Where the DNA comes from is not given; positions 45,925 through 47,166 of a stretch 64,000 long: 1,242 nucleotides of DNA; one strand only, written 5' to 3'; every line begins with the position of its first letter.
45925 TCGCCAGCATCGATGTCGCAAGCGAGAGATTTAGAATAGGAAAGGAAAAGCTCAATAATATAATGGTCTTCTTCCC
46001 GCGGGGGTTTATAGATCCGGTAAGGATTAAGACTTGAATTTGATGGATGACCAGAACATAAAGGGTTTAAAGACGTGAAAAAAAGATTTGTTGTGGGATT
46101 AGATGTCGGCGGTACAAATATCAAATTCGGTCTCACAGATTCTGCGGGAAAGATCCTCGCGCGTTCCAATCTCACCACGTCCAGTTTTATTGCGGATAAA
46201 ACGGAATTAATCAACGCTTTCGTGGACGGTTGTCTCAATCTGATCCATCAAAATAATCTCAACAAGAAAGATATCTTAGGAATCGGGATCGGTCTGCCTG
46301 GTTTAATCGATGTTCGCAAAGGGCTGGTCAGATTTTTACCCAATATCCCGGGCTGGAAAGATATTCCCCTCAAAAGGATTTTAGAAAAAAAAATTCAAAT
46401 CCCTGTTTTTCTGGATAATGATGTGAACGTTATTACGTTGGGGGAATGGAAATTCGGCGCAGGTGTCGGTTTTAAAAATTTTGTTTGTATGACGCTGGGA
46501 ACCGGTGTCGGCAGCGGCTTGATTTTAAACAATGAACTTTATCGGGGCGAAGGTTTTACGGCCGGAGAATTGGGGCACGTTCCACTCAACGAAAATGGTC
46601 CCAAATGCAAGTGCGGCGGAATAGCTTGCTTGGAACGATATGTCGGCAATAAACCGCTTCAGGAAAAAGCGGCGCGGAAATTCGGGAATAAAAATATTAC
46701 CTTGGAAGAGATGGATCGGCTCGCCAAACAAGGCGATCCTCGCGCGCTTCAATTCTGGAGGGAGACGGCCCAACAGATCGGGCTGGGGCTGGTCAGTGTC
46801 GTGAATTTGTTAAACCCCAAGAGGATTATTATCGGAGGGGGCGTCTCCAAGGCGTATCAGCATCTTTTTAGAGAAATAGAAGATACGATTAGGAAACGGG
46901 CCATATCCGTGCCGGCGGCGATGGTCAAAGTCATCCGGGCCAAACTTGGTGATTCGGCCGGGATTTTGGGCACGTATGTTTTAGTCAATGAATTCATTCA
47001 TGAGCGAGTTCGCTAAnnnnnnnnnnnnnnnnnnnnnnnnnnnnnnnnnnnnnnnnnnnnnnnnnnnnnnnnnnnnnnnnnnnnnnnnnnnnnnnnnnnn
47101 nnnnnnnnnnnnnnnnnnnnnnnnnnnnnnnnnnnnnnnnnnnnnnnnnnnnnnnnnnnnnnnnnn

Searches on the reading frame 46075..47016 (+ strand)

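Call 85: search_protein_families(library=pfam, proteins=[window:46075-47016:+], max_evalue=1)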
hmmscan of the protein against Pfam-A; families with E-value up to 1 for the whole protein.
window:46075-47016:+ (313 aa): 5 families
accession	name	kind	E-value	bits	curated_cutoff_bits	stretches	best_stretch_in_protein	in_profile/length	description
PF00480.26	ROK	-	3.1e-70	237.5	22.9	1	7-305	2-292/294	ROK family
PF01869.26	BcrAD_BadFG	-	5.6e-05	23.2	31.5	1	7-77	1-72/271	BadF/BadG/BcrA/BcrD ATPase family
PF00370.27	FGGY_N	-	9.1e-05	22.6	28.8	1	6-72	2-75/245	FGGY family of carbohydrate kinases, N-terminal domain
PF22284.1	DUF6961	-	0.077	13.6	27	1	211-233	26-48/58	Family of unknown function (DUF6961)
PF02685.22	Glucokinase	-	0.14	11.6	22.1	0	10-51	4-46/314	Glucokinase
